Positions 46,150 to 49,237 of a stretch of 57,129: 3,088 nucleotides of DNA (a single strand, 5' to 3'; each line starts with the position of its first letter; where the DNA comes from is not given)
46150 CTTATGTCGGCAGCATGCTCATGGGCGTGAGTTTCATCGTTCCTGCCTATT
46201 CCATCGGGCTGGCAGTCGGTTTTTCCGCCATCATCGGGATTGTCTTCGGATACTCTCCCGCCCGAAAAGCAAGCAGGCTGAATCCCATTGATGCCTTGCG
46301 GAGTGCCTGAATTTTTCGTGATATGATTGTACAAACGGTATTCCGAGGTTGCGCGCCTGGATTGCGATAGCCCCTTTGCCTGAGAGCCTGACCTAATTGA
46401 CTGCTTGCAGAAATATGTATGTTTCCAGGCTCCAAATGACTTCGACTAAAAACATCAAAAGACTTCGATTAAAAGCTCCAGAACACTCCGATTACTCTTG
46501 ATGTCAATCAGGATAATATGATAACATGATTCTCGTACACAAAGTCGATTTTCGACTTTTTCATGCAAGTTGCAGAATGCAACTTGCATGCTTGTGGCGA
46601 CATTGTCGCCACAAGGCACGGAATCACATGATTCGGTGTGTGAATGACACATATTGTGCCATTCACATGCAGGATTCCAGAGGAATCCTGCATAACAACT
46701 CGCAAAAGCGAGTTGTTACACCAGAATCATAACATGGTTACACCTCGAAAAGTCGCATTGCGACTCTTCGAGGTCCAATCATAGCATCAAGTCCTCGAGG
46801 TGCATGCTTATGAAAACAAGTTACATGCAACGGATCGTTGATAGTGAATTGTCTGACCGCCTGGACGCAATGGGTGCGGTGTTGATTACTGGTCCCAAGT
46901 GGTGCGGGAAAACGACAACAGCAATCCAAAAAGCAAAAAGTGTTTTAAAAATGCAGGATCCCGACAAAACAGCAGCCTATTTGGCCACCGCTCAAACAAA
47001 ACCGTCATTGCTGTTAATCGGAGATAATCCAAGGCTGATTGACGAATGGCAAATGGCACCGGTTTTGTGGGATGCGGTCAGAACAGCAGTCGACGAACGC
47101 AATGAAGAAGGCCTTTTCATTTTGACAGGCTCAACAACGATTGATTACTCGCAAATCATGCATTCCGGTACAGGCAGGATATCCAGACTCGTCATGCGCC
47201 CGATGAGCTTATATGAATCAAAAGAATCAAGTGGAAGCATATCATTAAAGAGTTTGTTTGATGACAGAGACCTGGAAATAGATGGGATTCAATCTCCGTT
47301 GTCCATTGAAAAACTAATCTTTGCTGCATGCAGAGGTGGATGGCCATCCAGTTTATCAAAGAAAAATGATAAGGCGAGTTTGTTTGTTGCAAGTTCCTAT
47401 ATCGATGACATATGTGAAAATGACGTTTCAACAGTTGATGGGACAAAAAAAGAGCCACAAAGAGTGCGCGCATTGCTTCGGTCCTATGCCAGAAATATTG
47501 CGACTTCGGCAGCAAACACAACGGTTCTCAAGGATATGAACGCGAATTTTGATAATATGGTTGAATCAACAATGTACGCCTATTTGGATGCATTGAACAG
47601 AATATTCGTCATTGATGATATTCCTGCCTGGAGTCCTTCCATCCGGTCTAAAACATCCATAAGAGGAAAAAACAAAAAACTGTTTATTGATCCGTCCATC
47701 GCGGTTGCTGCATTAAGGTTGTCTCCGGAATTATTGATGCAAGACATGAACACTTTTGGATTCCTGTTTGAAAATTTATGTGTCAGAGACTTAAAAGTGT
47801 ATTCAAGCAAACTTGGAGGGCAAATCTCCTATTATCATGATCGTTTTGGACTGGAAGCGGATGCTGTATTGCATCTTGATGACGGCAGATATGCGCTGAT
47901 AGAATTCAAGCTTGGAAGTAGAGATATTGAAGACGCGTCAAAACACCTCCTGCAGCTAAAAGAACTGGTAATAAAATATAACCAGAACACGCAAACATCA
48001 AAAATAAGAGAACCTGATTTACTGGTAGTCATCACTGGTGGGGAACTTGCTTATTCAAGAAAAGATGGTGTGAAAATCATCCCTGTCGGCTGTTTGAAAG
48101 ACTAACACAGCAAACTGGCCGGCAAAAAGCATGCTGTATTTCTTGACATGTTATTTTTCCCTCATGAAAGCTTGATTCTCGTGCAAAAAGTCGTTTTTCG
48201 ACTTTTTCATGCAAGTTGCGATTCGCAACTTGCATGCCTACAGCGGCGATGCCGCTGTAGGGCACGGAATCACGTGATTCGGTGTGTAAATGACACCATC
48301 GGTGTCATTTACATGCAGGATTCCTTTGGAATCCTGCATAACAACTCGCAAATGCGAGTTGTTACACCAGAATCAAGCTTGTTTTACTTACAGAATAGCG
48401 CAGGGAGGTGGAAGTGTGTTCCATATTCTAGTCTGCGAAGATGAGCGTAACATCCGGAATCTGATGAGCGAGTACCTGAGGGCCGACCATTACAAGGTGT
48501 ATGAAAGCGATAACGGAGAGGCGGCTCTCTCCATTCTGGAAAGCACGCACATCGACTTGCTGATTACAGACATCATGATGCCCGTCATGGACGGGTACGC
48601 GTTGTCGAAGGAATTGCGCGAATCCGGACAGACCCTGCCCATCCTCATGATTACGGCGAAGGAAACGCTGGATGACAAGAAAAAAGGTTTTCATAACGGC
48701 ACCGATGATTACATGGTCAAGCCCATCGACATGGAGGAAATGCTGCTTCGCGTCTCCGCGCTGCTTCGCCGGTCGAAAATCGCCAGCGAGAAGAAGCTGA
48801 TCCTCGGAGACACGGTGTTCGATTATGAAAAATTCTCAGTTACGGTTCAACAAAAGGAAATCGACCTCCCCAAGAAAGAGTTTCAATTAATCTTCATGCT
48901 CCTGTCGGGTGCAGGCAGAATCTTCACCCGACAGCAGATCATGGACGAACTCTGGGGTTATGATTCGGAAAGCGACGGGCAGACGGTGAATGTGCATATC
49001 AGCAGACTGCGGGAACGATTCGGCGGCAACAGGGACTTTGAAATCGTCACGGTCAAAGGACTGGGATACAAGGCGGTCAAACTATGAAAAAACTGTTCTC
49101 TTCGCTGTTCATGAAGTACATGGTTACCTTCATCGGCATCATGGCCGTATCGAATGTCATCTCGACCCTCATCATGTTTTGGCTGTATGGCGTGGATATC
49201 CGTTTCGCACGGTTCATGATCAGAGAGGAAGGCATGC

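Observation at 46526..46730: About 205-nt element made almost entirely of seven abutting near-perfect stem-loops enclosed by a long-range helix (copy A)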

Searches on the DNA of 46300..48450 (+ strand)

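Call 35: search_dna_similar(query=window:46527-46729:+, collection=plasmids, mode=distant, max_evalue=0.01)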
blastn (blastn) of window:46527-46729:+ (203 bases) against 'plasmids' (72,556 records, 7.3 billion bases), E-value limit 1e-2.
No match.

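Call 36: search_dna_similar(query=window:46527-46729:+, collection=phages, mode=distant, max_evalue=0.01)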
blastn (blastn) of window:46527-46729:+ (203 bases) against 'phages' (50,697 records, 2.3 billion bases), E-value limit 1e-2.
No match.

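Call 45: search_rna_families(source=window, start=46300, end=48450, threshold=evalue, max_evalue=1)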
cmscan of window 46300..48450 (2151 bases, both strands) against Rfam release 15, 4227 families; matches with E-value up to 1: 2.
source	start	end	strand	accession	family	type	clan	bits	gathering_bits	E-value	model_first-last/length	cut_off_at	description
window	46693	46774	-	RF02144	rsmX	Gene;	CL00106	20.4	56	0.53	1-114/114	no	rsmX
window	46663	46817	+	RF02082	STnc540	Gene; sRNA;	-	18.1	38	0.7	1-202/202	no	Enterobacterial sRNA STnc540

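Call 64: search_dna_similar(query=window:46687-46729:-, collection=plasmids, mode=distant, max_evalue=10, max_rows=15)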
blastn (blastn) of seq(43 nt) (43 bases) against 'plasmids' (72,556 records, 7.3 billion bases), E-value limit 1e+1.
Records with a match: 5; places in all: 5; records where one place covers at least 80% of the query: 0.
Best place of each record, by identity: 95-99% 4; 80-90% 1.
By first word of the organism name: Escherichia 3; Clostridium 1; Pantoea 1.
By predicted mobility (MOB-suite, as given by PLSDB): conjugative 3; non-mobilizable 2.
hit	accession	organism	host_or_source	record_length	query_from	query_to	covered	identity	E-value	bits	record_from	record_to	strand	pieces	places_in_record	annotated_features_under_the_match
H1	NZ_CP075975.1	Clostridium perfringens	Roast beef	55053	1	26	60%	88.5%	7e+0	35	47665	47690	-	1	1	N-6 DNA methylase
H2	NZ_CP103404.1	Pantoea agglomerans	cell culture,leaves of diseased walnut ...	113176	6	27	51%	95.5%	2e+0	37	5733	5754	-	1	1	none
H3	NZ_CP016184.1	Escherichia coli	Pig faecal swab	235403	8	28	49%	95.2%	7e+0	35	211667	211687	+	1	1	none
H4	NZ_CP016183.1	Escherichia coli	Chicken heart and liver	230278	8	28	49%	95.2%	7e+0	35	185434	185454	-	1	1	none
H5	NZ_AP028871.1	Escherichia coli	Homo sapiens,stool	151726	8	28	49%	95.2%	7e+0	35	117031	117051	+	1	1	none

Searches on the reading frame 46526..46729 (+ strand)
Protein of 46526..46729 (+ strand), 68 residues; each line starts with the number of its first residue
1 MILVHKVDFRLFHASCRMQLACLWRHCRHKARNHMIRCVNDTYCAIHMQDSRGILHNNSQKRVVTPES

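Call 38: find_homologous_proteins(query=window:46526-46729:+, max_evalue=0.01)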
Query window:46526-46729:+ (68 aa): 1 proteins with E <= 0.01 among 1 candidates.
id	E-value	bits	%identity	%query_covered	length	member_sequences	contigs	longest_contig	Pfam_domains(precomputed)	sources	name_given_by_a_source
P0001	1.6e-27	112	86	87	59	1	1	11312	-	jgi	-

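Call 40: find_encoding_contigs(protein=P0001, flank=10000)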
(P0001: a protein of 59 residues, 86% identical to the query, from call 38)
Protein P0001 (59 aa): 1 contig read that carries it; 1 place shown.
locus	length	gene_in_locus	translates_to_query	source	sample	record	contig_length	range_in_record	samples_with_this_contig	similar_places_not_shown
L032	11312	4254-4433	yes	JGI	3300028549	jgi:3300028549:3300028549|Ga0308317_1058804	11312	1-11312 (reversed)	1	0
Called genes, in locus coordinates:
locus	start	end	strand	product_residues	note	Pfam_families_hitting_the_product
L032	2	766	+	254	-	?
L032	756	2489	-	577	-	PF00015:MCPsignal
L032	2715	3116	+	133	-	-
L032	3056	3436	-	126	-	PF08780:NTase_sub_bind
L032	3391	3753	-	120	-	PF01909:NTP_transf_2, PF18765:Polbeta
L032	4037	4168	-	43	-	PF00072:Response_reg (weak)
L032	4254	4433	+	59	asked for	-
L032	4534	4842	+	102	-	-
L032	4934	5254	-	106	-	PF08388:GIIM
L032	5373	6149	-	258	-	PF02463:SMC_N (faint), PF00005:ABC_tran, PF13304:AAA_21 (faint)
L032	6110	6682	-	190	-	-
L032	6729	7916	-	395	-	PF12704:MacB_PCD, PF02687:FtsX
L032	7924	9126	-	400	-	PF25954:Beta-barrel_RND_2 (faint), PF25917:BSH_RND, PF25990:Beta-barrel_YknX (weak), PF25967:RND-MFP_C (faint), PF25975:CzcB_C (weak)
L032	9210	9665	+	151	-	-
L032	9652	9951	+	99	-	-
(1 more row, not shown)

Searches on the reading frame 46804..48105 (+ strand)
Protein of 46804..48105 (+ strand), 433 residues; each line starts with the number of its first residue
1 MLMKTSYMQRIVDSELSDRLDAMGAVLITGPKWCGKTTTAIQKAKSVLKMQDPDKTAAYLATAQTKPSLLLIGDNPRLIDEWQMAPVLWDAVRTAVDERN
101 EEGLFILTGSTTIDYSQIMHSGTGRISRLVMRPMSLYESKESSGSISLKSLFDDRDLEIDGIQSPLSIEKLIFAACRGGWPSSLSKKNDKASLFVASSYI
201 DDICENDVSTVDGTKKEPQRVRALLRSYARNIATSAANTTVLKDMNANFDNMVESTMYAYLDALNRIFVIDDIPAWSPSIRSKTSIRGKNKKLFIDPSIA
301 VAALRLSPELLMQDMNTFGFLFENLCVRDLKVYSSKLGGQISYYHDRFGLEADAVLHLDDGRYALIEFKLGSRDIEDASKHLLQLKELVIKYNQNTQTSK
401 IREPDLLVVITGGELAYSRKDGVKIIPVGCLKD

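Call 13: search_protein_families(library=pfam, proteins=[window:46804-48105:+])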
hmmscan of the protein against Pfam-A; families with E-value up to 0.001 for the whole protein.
window:46804-48105:+ (433 aa): 2 families
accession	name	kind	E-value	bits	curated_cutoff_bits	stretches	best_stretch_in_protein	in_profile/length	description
PF13635.12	DUF4143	-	6.2e-28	98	28.1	1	205-370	1-159/160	Domain of unknown function (DUF4143)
PF13173.12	AAA_14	-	2.2e-14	54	27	1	25-138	4-127/129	AAA domain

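Call 14: search_protein_families(library=padloc, proteins=[window:46804-48105:+], max_evalue=0.01)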
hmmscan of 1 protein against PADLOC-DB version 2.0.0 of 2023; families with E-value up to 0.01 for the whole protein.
window:46804-48105:+ (433 aa): 5 families
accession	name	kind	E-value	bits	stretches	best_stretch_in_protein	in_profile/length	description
PDLC04790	PDC-S01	-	8.1e-61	204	1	2-389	7-386/422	-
PDLC04789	PDC-S01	-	2.2e-18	64.4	1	8-373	2-343/375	-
PDLC04787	PDC-S01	-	3.8e-14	50.4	1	3-330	6-323/412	-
PDLC04791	PDC-S01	-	8e-08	29.4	1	178-377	165-358/395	-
PDLC04788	PDC-S01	-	6.2e-06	23.4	1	78-336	89-346/448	-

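Call 15: search_protein_families(library=ncbifam, proteins=[window:46804-48105:+], max_evalue=0.01)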
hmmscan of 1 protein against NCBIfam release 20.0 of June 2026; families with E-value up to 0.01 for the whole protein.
window:46804-48105:+ (433 aa): 0 families

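Call 18: find_encoding_contigs(protein=window:46804-48105:+, flank=10000, max_places=10)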
Protein window:46804-48105:+ (433 aa): 1 contig read that carries it; 1 place shown.
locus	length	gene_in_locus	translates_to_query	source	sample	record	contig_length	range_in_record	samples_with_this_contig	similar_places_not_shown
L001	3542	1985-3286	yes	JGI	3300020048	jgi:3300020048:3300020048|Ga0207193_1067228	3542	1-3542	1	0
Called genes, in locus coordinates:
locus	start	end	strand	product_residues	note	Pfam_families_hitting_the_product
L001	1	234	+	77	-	?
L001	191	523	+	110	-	-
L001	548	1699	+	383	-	PF12704:MacB_PCD, PF02687:FtsX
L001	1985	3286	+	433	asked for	PF13173:AAA_14, PF13635:DUF4143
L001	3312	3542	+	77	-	?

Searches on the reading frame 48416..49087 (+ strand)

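Call 13: search_protein_families(library=pfam, proteins=[window:48416-49087:+])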
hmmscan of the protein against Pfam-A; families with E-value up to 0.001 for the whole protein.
window:48416-49087:+ (223 aa): 2 families
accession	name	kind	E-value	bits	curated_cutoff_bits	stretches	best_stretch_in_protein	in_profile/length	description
PF00072.30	Response_reg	-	4.7e-29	101.2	30.2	1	4-113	1-110/111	Response regulator receiver domain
PF00486.34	Trans_reg_C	-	1e-21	77.2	26.2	1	147-219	2-76/77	Transcriptional regulatory protein, C terminal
